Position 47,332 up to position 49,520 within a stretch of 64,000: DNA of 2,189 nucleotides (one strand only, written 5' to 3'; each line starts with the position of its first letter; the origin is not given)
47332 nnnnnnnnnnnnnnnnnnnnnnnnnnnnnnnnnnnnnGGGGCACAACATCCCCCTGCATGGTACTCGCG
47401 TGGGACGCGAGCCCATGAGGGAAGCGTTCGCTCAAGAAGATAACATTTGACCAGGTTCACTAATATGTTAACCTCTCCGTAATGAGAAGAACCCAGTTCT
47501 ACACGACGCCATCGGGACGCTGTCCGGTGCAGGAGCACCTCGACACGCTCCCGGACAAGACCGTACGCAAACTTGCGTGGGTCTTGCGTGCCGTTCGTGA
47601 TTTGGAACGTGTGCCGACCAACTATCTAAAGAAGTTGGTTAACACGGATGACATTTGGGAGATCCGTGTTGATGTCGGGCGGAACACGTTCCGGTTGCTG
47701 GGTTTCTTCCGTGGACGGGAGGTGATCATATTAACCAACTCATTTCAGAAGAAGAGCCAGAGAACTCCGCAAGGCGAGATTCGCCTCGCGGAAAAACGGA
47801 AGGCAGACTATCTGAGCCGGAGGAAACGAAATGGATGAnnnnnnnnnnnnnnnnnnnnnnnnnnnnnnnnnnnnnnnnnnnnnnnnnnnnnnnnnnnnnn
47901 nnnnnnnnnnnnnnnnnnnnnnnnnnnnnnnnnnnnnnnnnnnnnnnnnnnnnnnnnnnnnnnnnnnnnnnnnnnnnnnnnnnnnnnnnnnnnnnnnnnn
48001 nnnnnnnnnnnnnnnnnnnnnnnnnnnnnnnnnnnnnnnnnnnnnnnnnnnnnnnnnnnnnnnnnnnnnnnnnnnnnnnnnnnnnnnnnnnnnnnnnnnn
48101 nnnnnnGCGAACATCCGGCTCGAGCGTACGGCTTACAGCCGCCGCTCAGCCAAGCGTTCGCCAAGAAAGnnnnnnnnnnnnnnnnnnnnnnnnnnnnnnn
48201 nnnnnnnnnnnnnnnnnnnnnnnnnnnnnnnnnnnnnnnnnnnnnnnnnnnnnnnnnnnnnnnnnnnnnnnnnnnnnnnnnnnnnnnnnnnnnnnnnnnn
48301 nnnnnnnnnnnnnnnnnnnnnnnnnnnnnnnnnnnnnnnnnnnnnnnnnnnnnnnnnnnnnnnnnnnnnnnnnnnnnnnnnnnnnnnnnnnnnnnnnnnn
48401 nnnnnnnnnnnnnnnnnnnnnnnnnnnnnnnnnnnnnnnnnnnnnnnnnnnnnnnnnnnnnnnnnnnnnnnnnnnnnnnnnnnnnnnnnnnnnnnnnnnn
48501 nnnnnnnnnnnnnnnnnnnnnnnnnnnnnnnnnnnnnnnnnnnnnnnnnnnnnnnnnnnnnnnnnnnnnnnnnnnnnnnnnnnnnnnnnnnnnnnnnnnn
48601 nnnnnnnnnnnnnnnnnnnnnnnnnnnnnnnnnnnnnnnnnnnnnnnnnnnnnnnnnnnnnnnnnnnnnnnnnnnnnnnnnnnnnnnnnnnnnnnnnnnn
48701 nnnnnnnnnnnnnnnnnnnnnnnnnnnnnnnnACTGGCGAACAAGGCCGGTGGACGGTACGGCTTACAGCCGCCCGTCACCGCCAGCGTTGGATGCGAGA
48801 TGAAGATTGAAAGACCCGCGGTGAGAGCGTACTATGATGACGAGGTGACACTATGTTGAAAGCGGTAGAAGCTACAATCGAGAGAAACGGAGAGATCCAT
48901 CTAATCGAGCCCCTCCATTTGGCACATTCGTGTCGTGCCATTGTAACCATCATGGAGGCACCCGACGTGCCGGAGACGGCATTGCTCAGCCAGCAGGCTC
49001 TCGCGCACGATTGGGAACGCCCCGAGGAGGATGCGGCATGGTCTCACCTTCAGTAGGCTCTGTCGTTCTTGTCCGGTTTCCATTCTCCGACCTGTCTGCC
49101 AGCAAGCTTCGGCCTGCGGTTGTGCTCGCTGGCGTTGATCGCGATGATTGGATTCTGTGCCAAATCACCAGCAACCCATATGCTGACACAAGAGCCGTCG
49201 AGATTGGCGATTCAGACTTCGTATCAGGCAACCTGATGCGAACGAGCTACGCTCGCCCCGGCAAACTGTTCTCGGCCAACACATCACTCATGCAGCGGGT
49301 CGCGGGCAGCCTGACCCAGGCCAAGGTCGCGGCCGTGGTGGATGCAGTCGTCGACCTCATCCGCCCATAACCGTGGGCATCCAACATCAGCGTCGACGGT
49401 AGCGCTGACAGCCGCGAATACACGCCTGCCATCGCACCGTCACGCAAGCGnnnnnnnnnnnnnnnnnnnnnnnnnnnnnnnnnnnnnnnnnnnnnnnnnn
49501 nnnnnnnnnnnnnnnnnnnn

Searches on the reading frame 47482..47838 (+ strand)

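Call 60: search_protein_families(library=pfam, proteins=[window:47482-47838:+], max_evalue=0.001)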
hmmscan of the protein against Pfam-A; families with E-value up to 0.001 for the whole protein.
window:47482-47838:+ (118 aa): 1 family
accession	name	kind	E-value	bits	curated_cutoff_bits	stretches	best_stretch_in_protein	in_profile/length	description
PF05973.20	Gp49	-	6.8e-19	68.2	23.9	1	19-107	2-89/90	Phage derived protein Gp49-like (DUF891)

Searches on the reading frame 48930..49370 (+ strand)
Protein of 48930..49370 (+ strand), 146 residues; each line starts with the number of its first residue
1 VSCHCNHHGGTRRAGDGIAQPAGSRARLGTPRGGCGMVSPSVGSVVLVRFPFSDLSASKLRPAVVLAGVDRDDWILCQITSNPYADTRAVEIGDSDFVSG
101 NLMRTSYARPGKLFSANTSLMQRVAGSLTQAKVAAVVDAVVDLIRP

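Call 60: search_protein_families(library=pfam, proteins=[window:48930-49370:+], max_evalue=0.001)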
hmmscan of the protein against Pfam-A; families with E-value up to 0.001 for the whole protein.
window:48930-49370:+ (146 aa): 1 family
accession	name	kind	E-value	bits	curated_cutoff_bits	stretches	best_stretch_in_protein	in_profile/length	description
PF02452.23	PemK_toxin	-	3.6e-05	24.4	23.1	1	43-140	3-105/109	PemK-like, MazF-like toxin of type II toxin-antitoxin system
